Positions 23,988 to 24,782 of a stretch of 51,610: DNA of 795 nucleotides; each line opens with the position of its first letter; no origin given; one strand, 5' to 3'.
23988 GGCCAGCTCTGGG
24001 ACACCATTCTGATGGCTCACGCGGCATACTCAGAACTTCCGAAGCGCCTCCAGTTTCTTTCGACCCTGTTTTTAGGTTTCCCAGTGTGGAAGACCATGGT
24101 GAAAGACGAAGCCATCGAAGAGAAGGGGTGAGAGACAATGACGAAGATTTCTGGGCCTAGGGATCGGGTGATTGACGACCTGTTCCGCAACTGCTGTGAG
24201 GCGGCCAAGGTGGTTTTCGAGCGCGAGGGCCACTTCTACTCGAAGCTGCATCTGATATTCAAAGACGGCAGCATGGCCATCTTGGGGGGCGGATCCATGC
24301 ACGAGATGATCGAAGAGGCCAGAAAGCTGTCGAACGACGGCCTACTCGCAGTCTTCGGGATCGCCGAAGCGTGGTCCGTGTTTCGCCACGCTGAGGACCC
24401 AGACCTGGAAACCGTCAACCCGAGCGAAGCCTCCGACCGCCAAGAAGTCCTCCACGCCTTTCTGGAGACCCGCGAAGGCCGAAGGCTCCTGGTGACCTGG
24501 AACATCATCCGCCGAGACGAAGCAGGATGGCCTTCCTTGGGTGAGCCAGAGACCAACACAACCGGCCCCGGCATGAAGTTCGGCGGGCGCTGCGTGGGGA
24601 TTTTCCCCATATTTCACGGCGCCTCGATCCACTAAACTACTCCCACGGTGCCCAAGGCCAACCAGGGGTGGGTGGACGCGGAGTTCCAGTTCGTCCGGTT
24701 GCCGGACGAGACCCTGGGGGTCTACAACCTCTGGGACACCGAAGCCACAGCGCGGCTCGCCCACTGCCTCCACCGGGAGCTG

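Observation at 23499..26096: Family A DNA polymerase split into three colinear, same-frame ORFs; a 165-aa unknown ORF divides the 3'-5' exonuclease active site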

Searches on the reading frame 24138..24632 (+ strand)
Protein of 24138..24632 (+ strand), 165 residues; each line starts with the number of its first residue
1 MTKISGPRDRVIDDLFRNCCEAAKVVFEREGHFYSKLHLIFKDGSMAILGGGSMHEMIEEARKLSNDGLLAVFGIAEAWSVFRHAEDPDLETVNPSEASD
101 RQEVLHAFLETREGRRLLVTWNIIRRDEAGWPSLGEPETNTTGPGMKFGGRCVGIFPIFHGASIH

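Call 3: search_protein_families(library=pfam, proteins=[window:24138-24632:+], max_evalue=0.1)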
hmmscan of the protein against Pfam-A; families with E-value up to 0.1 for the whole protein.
window:24138-24632:+ (165 aa): 0 families

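Call 4: search_protein_families(library=phrogs, proteins=[window:24138-24632:+], max_evalue=0.1)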
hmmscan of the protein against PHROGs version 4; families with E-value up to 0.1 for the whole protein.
window:24138-24632:+ (165 aa): 0 families

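Call 5: find_homologous_proteins(query=window:24138-24632:+, max_evalue=0.01)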
Query window:24138-24632:+ (165 aa): 1 proteins with E <= 0.01 among 37 candidates.
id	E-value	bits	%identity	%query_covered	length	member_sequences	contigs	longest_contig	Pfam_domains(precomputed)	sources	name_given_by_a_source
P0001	2.4e-108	377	100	100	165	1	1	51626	PF26900.1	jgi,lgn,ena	-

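Call 6: search_solved_structures(query=window:24138-24632:+, max_evalue=10)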
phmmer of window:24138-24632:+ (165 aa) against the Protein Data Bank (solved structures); distinct sequences matched with E-value up to 10: 2.
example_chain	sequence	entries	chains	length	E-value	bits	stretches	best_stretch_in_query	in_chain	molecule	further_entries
1r5j_A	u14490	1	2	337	0.47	13.4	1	51-123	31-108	putative phosphotransacetylase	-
5dld_A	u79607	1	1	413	0.82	12.6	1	2-62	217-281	UDP-N-Acetylglucosamine 2-epimerase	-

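Call 8: search_protein_families(library=pfam, proteins=[window:24138-24632:+], max_evalue=10)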
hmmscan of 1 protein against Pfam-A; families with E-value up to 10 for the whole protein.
window:24138-24632:+ (165 aa): 0 families

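Call 15: predict_structure(protein=window:24138-24632:+)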
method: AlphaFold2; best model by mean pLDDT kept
length: 165 residues; sequences in the alignment: 1
mean_pLDDT: 43.7   pTM: 0.42
mean pLDDT of the five models: 43.7, 42.9, 36.9, 36.3, 35.5
residues with pLDDT >= 90: 0; 70-90: 0; 50-70: 62; < 50: 103
segments of 3 or more residues with pLDDT < 50: 1-8, 32-37, 43-46, 64-102, 124-165
pLDDT, mean of each block of 10 residues (from residue 1): 36 60 61 48 49 52 46 38 33 34 53 54 46 34 27 36 30
secondary structure, 60 per line:
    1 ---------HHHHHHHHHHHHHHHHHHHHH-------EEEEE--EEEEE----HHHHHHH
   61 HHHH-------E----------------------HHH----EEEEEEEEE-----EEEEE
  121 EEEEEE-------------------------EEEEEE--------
elements in order: H10-30 E38-42 E45-49 H54-64 E102-110 E116-126 E152-157

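Call 22: search_protein_representatives(protein=window:24138-24632:+)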
Query: 165 residues. Proteins with E-value up to 0.001 (for the whole library): 7; up to 1e-10: 1; up to 1e-30: 1. The best 7 are listed.
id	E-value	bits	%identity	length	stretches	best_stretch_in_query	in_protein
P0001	7.7e-109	377.2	100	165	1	1-165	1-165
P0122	5.2e-06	42.6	34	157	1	21-157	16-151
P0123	3.0e-04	36.8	30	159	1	14-156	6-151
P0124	3.0e-04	36.8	42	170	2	73-141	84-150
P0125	3.0e-04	36.8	33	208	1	9-157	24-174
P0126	3.3e-04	36.7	34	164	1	17-155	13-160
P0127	5.6e-04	35.9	34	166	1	14-143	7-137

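Call 26: search_dna_similar(query=window:24138-24632:+, collection=phages, mode=protein, max_evalue=1)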
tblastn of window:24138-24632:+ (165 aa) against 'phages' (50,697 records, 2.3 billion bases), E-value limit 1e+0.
No match.

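Call 36: find_homologous_proteins(query=A2, max_evalue=0.001)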
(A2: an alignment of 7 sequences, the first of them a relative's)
Query A2 (7 sequences) (165 aa, profile of the alignment): 45 proteins with E <= 0.001 among 2359 candidates.
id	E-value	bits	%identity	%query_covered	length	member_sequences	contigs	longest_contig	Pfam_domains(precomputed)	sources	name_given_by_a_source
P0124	8.3e-57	209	44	40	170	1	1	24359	-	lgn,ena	-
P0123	8.5e-55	203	27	87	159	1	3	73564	-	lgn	-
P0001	1.5e-52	196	100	100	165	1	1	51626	PF26900.1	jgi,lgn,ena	-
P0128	1.2e-33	134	25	87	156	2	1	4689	-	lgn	-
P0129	2.9e-32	130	29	31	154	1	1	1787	-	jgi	-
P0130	3.4e-32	129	28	75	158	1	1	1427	-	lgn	-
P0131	6.6e-32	128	31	46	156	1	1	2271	-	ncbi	-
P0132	7.7e-32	128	38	31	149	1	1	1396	-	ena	-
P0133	3.1e-31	126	27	63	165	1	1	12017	-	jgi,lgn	jgi:hypothetical protein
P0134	6.4e-31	125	33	31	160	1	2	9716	-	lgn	-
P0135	1.5e-30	124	31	70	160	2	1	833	-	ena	-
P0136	1.2e-29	121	37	31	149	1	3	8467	-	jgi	-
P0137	1.8e-29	121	28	68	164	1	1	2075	-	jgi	jgi:hypothetical protein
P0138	2.0e-29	120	32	31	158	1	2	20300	-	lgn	-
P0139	2.2e-29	120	35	31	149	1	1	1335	-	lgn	-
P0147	3.1e-26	110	32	77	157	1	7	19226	-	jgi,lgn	jgi:hypothetical protein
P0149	1.5e-25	108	32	43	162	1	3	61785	-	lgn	-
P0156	1.9e-22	98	26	52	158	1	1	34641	-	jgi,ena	-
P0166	4.3e-19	87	24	45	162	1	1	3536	PF26900.1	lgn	-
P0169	1.2e-7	50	29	41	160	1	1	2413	PF26900.1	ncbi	-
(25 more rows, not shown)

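Call 37: search_solved_structures(query=A2, max_evalue=10)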
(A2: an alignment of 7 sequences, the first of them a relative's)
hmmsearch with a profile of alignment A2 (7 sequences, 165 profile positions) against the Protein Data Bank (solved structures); distinct sequences matched with E-value up to 10: 1.
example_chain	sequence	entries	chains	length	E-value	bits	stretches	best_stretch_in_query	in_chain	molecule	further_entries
3kr9_A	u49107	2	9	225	0.39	13.7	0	17-63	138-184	SAM-dependent methyltransferase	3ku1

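Call 38: search_protein_families(library=pfam, alignment_id=A2, max_evalue=1)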
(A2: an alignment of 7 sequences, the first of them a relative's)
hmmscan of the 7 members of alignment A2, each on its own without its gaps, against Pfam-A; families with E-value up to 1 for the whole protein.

A. member 1, P0001 (165 aa): 0 families

B. families by the number of members that match (of 7 scanned): 4 families
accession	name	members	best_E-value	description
PF05049.19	IIGP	1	0.03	Interferon-inducible GTPase (IIGP)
PF23270.1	HAD_RAM2_N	1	0.054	Glycerol-3-phosphate acyltransferase RAM2-like, HAD-like domain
PF18435.7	EstA_Ig_like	1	0.14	Esterase Ig-like N-terminal domain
PF00076.28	RRM_1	1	0.27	RNA recognition motif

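Call 40: find_encoding_contigs(protein=P0123, flank=6000, max_places=2)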
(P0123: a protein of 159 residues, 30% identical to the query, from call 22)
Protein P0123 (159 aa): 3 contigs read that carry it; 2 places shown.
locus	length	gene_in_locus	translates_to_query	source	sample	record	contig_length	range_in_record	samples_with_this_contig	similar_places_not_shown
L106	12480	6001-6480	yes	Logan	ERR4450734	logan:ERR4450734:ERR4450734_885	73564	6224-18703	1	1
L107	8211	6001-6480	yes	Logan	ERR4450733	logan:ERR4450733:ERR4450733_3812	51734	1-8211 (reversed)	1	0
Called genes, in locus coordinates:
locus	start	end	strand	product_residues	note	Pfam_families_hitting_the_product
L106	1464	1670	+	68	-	-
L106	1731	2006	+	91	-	-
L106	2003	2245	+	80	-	-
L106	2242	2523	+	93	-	-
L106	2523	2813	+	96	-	-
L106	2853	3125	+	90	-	-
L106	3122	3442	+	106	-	-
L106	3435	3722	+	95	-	-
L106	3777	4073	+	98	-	-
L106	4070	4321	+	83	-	-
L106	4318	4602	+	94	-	-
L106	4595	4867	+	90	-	-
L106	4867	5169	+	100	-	-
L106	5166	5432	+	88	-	-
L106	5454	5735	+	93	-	-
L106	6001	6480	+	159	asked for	-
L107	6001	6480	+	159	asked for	-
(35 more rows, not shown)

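Call 41: find_encoding_contigs(protein=P0124, flank=6000, max_places=2)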
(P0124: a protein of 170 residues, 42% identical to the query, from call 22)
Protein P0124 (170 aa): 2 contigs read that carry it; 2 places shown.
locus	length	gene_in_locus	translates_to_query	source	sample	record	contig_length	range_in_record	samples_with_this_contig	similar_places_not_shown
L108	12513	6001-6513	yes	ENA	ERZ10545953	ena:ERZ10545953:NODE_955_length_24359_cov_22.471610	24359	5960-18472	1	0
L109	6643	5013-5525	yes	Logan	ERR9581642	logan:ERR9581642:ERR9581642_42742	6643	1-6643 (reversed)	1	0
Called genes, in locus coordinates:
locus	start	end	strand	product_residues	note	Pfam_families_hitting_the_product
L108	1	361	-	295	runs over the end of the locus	PF16724:T4-gp15_tss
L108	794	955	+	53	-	-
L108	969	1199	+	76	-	-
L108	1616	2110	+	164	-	-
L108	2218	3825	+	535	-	PF20720:nSTAND3 (weak), PF00004:AAA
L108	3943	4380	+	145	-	-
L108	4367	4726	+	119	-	-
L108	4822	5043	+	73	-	-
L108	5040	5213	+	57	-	-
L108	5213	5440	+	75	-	-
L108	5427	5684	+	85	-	-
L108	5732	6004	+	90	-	-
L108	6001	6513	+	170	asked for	-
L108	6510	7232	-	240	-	PF11649:T4_neck-protein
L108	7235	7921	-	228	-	-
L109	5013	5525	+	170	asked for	-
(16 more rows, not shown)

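Call 47: predict_structure(alignment_id=A3)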
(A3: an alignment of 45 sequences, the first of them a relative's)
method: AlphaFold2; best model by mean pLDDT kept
length: 165 residues; sequences in the alignment: 45
mean_pLDDT: 87.8   pTM: 0.80
mean pLDDT of the five models: 87.8, 86.6, 85.6, 85.1, 84.5
residues with pLDDT >= 90: 109; 70-90: 39; 50-70: 9; < 50: 8
segments of 3 or more residues with pLDDT < 50: 160-165
pLDDT, mean of each block of 10 residues (from residue 1): 69 92 95 95 95 94 94 95 88 91 95 92 85 92 75 79 43
secondary structure, 60 per line:
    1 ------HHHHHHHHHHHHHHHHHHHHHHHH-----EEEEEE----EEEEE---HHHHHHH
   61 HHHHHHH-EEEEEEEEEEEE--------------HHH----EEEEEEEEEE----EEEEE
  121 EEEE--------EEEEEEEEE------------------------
elements in order: H7-30 E36-41 E46-50 H54-67 E69-80 E102-111 E116-124 E133-141

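Call 52: fold_search(model_id=the predicted structure, library=pdb)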
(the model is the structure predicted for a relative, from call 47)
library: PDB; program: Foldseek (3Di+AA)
matches with E <= 10: 447; with E <= 0.001: 0
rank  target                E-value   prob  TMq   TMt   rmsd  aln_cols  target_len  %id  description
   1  5xta_A                7.8e-02  0.44  0.25  0.33  12.9       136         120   12  Crystal structure of lpg1832, a VirK family protein from Legionella pneumophila (released 2017-08-16)
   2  8env_I                1.4e-01  0.10  0.15  0.15  16.6       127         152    9  In situ cryo-EM structure of Pseudomonas phage E217 tail baseplate in C6 map (released 2023-07-26)
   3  6r21_A                1.6e-01  0.09  0.16  0.08  17.3       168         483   13  Cryo-EM structure of T7 bacteriophage fiberless tail complex (released 2019-09-04)
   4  4exw_C                2.1e-01  0.18  0.23  0.29  13.6       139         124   16  The structure of DdrB from Deinococcus: a new fold for single-stranded DNA binding proteins. (released 2012-07-11)
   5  6qxm_A                2.2e-01  0.06  0.14  0.08  16.8       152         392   11  Cryo-EM structure of T7 bacteriophage portal protein, 12mer, open valve (released 2019-09-04)
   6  6qwp_A                2.5e-01  0.10  0.16  0.07  13.1       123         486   12  Crystal structure of T7 bacteriophage portal protein, 13mer, closed valve (released 2019-09-04)
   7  7x80_A                2.5e-01  0.09  0.16  0.18  13.9       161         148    8  The crystal structure of PloI4-C16M/D46A/I137V (released 2023-02-08)
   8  7x81_A                2.8e-01  0.08  0.16  0.18  13.9       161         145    8  The crystal structure of PloI4-C16M/D46A/I137V in complex with exo-2+2 adduct (released 2023-02-08)
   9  2yn3_B                4.2e-01  0.06  0.14  0.10  20.6       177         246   10  Structural insight into the giant calcium-binding adhesin SiiE: implications for the adhesion of Salmonella enterica t (released 2013-04-03)
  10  9jz0_B                4.4e-01  0.08  0.16  0.08  13.3       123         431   12  portal-tail complex of DNA-ejected T7 (released 2024-12-11)
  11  2in5_A                4.4e-01  0.04  0.14  0.12  14.9       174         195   14  Crystal Structure of the hypothetical lipoprotein YmcC from Escherichia coli (K12), Northeast Structural Genomics targ (released 2006-11-07)
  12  8jrc_B                4.7e-01  0.08  0.16  0.16  16.0       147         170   10  Crystal structure of the GAF domain of the transcriptional activator NifA (released 2024-06-19)
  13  7x86_A                4.7e-01  0.06  0.15  0.17  14.2       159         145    9  The crystal structure of PloI4-F124L in complex with endo-4+2 adduct (released 2023-02-08)
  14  9fp8_A                5.0e-01  0.44  0.32  0.36   4.9        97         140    9  Crystal structure of Anopheles gambiae actin depolymerizing factor (released 2025-02-19)
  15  8vb4_A                5.0e-01  0.07  0.15  0.07  13.0       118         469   10  C12 portal and adaptor complex of the mature bacteriophage PhiM1 particle (released 2024-10-23)
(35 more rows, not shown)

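Call 53: fold_search(model_id=the predicted structure, library=viral)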
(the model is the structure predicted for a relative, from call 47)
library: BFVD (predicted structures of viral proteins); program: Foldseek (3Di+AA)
matches with E <= 10: 829; with E <= 0.001: 8
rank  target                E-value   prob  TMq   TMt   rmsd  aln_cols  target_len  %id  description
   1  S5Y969                1.3e-06  1.00  0.70  0.56   3.0       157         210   17  Uncharacterized protein [Mycobacterium phage Catdawg]
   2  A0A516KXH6            9.5e-06  1.00  0.62  0.56   5.1       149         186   15  (no name in the UniProt tables at hand)
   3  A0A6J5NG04            8.0e-05  1.00  0.51  0.42   6.5       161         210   15  Uncharacterized protein [uncultured Caudovirales phage]
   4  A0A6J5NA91            1.1e-04  1.00  0.43  0.39   7.1       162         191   11  Uncharacterized protein [uncultured Caudovirales phage]
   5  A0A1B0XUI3            2.0e-04  1.00  0.42  0.46   5.7       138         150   14  (no name in the UniProt tables at hand)
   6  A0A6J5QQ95            2.1e-04  1.00  0.44  0.47   5.5       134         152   15  Uncharacterized protein [uncultured Caudovirales phage]
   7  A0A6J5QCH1            2.3e-04  1.00  0.53  0.45   5.8       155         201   16  Uncharacterized protein [uncultured Caudovirales phage]
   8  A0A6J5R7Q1            6.4e-04  1.00  0.50  0.33   6.2       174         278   10  Uncharacterized protein [uncultured Caudovirales phage]
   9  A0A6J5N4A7            2.4e-03  1.00  0.41  0.43   5.9       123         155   12  Uncharacterized protein [uncultured Caudovirales phage]
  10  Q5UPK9                4.8e-03  0.97  0.33  0.07  11.8       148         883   11  Uncharacterized protein L138 [Acanthamoeba polyphaga mimivirus]
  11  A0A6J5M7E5            5.4e-03  1.00  0.50  0.39   5.3       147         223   11  Uncharacterized protein [uncultured Caudovirales phage]
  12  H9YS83                6.1e-02  0.11  0.15  0.16  18.0       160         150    8  (no name in the UniProt tables at hand)
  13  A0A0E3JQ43            1.2e-01  0.77  0.22  0.29  10.2        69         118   14  Uncharacterized protein [Bacillus phage Stahl]
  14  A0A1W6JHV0            1.3e-01  0.87  0.23  0.45   8.2        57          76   12  Uncharacterized protein [Lactococcus phage LW33]
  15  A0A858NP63            1.4e-01  0.72  0.23  0.46   7.9        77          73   10  (no name in the UniProt tables at hand)
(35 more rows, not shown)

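Call 61: search_protein_families(library=phrogs, alignment_id=A3, max_evalue=0.01)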
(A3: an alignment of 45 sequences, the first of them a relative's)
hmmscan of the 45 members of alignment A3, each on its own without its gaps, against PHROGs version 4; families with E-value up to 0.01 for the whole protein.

A. member 1, P0001 (165 aa): 0 families

B. families by the number of members that match (of 45 scanned): 1 family
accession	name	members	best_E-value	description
phrog_11268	-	15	9.4e-08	-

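Call 69: find_encoding_contigs(protein=P0149, flank=5000, max_places=1)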
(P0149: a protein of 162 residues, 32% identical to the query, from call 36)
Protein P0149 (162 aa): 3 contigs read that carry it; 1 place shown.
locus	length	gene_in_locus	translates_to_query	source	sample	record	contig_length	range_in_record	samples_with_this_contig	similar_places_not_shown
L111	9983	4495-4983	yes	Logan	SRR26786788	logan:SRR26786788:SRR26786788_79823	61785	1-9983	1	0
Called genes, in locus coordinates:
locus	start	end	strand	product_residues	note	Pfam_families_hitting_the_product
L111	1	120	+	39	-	?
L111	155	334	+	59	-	-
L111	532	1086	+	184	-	-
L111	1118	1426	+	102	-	-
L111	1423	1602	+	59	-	-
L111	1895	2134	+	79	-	-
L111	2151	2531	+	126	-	-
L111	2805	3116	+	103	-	-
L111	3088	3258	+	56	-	-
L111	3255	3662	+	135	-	-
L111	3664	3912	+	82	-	-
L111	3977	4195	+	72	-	-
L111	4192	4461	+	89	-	-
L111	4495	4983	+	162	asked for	-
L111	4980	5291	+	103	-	-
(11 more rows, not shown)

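Call 70: find_encoding_contigs(protein=P0156, flank=5000, max_places=1)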
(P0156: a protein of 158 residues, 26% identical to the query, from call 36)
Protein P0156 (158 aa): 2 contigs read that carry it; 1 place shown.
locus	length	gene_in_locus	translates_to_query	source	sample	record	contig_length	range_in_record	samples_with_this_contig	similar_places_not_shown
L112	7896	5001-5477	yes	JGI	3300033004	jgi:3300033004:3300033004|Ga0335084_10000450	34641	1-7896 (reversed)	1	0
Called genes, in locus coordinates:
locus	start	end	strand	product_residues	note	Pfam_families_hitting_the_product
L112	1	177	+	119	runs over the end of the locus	-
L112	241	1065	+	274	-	PF24703:DUF7666 (weak)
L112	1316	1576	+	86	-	-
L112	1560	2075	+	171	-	-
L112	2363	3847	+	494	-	PF20720:nSTAND3 (weak), PF00004:AAA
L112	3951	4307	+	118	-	-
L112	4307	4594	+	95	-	-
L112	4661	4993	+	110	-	PF26948:DUF8296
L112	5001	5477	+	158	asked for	-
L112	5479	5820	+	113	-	-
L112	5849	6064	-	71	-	-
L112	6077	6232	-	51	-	-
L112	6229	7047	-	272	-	PF13481:AAA_25, PF06745:ATPase, PF13401:AAA_22 (weak), PF03796:DnaB_C (weak)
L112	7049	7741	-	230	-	PF07120:DUF1376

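Call 71: find_encoding_contigs(protein=P0147, flank=5000, max_places=1)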
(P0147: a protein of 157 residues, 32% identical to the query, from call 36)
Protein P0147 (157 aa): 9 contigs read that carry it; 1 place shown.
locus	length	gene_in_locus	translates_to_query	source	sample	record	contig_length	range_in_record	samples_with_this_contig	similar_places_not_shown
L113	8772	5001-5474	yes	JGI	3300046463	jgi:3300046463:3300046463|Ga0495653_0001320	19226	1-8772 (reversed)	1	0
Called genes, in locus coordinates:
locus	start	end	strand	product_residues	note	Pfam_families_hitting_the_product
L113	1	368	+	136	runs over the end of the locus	-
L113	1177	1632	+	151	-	-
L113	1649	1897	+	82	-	-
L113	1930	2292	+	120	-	-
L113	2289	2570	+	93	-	-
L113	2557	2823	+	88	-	-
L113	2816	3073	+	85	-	-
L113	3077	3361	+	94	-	-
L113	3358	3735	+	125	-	PF10686:YAcAr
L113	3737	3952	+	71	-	-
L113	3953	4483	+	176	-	-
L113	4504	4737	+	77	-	-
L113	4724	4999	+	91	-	-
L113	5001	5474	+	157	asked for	-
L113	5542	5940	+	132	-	PF08299:Bac_DnaA_C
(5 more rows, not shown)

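Call 85: find_encoding_contigs(protein=P0001, flank=3000, max_places=6)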
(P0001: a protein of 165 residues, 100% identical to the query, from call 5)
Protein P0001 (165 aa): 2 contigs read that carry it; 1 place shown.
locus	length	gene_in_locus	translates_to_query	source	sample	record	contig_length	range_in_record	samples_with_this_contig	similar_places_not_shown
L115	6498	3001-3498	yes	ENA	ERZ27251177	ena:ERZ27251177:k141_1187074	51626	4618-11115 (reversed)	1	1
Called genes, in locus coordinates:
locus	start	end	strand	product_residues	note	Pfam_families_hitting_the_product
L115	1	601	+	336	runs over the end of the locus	-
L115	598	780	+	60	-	-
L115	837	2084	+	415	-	-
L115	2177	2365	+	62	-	-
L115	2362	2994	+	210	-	-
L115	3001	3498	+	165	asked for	PF26900:Phage_lambda_Ea47 (weak)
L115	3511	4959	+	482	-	PF00476:DNA_pol_A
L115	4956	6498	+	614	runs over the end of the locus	PF13148:DUF3987 (weak)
